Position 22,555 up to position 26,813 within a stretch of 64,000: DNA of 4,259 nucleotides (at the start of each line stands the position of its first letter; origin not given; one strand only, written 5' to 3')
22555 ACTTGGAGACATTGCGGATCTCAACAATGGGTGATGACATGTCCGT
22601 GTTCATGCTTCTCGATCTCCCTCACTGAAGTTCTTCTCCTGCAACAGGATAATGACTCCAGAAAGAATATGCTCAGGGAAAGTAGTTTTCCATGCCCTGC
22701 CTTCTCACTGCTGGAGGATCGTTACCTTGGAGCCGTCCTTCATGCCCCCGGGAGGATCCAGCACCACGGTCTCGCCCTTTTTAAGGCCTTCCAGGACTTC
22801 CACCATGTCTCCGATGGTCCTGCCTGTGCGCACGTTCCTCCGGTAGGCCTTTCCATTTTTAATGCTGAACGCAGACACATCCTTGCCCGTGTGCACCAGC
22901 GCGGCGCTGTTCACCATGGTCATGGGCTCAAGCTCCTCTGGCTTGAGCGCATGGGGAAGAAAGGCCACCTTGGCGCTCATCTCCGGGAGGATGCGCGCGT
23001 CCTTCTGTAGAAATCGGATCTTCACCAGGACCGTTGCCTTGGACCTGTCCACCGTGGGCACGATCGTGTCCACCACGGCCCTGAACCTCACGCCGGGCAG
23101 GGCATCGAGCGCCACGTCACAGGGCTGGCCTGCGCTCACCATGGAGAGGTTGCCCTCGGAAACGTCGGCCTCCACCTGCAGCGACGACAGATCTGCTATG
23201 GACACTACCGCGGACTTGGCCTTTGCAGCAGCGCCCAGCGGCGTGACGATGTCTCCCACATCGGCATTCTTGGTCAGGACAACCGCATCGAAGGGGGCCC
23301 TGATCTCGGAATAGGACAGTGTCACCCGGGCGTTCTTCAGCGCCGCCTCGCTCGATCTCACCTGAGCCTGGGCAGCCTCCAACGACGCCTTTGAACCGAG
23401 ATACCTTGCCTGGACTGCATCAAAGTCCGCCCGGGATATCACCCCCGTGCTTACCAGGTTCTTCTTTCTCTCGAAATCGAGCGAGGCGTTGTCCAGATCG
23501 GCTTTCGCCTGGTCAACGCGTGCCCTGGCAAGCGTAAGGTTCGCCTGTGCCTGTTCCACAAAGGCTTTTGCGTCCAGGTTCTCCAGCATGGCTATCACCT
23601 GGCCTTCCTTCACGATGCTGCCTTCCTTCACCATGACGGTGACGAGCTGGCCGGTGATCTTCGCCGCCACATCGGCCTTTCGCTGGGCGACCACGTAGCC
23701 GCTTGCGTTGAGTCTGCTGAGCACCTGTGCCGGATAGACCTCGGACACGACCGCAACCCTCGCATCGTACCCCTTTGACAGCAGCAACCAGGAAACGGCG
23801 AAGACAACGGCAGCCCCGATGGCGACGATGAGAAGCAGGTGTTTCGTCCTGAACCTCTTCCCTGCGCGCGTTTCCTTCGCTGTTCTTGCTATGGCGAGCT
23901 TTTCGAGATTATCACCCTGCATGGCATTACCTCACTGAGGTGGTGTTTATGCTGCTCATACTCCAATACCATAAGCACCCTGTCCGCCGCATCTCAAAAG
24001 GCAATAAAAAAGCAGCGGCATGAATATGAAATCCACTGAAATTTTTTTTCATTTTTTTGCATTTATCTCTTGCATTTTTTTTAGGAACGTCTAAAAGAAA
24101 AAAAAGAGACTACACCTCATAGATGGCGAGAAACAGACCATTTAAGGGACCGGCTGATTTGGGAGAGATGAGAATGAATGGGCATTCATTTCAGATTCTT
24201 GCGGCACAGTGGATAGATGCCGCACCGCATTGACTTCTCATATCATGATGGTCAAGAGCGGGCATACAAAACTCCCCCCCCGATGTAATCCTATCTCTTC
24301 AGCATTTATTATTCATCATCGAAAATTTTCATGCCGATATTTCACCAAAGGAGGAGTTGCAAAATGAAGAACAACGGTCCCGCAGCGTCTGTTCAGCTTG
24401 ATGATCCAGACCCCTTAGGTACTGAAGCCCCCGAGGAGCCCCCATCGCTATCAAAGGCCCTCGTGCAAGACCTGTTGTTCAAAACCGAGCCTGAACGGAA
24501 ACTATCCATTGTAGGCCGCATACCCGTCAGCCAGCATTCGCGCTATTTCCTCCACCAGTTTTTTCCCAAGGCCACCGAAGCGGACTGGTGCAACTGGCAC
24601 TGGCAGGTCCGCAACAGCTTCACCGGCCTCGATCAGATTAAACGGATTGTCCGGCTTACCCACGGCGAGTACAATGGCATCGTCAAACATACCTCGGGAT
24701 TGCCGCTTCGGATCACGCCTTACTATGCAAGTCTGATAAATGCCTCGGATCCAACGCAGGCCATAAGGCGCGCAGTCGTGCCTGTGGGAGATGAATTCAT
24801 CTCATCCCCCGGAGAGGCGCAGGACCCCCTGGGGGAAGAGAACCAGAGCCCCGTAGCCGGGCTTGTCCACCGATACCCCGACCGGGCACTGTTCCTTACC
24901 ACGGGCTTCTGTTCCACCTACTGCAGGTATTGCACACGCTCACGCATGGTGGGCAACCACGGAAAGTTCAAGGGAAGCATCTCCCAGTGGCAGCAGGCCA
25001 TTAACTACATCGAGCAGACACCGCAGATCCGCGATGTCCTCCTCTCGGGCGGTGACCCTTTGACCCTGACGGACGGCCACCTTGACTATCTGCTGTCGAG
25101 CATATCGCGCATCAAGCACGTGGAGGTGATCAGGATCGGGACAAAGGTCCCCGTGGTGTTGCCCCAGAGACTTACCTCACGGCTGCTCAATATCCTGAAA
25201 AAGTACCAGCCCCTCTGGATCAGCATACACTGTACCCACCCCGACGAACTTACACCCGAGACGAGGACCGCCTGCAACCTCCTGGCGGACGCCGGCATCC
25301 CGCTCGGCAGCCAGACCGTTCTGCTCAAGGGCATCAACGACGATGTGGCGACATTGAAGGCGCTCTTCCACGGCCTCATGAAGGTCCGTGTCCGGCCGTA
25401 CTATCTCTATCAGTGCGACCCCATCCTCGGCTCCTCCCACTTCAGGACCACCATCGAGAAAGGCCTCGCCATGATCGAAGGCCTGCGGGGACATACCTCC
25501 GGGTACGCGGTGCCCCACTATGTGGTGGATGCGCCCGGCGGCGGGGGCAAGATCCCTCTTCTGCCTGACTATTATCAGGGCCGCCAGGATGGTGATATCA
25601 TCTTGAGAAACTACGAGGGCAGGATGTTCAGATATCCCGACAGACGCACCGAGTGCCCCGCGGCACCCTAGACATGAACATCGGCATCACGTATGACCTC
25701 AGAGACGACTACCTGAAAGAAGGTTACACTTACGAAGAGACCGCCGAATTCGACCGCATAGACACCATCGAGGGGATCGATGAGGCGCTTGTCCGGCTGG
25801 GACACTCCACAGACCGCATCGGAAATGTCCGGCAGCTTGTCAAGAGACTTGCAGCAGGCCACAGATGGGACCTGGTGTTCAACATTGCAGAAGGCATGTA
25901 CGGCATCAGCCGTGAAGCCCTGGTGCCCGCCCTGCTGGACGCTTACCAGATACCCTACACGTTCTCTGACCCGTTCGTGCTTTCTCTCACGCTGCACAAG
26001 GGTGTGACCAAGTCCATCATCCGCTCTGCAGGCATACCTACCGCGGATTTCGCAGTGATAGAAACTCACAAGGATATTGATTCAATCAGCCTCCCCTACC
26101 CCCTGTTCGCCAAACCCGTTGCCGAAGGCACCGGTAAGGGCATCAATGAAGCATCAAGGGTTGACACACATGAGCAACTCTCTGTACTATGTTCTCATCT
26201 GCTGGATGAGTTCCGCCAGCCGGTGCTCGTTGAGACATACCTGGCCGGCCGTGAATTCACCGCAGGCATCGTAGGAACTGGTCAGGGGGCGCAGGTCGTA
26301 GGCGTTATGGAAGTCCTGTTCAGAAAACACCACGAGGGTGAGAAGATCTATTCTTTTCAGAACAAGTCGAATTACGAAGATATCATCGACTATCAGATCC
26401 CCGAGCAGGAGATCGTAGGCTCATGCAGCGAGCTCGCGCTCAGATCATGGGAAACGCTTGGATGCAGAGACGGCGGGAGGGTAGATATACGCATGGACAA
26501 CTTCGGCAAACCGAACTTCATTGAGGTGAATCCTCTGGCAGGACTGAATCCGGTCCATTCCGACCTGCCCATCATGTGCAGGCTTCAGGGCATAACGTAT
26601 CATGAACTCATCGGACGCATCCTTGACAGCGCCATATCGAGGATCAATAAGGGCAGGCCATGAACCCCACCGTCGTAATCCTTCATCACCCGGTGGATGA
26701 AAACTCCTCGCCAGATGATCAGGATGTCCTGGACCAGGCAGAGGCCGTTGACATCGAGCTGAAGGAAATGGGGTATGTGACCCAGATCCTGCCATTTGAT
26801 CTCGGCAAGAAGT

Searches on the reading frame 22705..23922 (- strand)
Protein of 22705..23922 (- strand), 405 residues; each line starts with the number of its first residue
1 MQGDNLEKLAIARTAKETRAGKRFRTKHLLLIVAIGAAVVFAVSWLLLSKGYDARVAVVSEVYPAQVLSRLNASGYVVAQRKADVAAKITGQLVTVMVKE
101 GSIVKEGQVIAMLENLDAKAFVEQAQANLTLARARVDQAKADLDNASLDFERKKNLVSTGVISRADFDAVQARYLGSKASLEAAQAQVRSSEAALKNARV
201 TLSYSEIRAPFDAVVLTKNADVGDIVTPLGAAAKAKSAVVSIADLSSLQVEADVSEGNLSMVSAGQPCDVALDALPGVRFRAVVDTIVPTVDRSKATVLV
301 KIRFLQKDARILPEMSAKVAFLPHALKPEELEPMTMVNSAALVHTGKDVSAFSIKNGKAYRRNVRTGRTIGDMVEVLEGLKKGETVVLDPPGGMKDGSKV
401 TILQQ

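Call 74: search_protein_families(library=pfam, proteins=[window:22705-23922:-], max_evalue=0.00001)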
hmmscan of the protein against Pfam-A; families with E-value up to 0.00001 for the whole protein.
window:22705-23922:- (405 aa): 3 families
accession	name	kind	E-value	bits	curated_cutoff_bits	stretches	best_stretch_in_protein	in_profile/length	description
PF16576.10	HlyD_D23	-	1.8e-23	83.4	30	1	71-317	6-214/214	Barrel-sandwich domain of CusB or HlyD membrane-fusion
PF13437.12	HlyD_3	-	1e-13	52.4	22.2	1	207-313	2-105/106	HlyD family secretion protein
PF13533.13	Biotin_lipoyl_2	-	1.9e-06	28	29.8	1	85-113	3-31/32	Biotin-lipoyl like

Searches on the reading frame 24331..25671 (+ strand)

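Call 74: search_protein_families(library=pfam, proteins=[window:24331-25671:+], max_evalue=0.00001)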
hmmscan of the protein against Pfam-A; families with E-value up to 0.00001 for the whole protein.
window:24331-25671:+ (446 aa): 2 families
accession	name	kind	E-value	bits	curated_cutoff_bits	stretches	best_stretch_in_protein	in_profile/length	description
PF12544.13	LAM_C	-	5.7e-22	78.6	26.7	1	382-439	1-58/127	Lysine-2,3-aminomutase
PF04055.27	Radical_SAM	-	6.8e-11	43.1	29.5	1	190-338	3-157/166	Radical SAM superfamily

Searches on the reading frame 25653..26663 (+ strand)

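Call 74: search_protein_families(library=pfam, proteins=[window:25653-26663:+], max_evalue=0.00001)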
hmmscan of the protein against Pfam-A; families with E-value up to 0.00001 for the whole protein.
window:25653-26663:+ (336 aa): 1 family
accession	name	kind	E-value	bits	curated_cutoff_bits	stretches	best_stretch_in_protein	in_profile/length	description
PF07478.18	Dala_Dala_lig_C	-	4.5e-26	92.1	24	1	123-324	2-203/204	D-ala D-ala ligase C-terminus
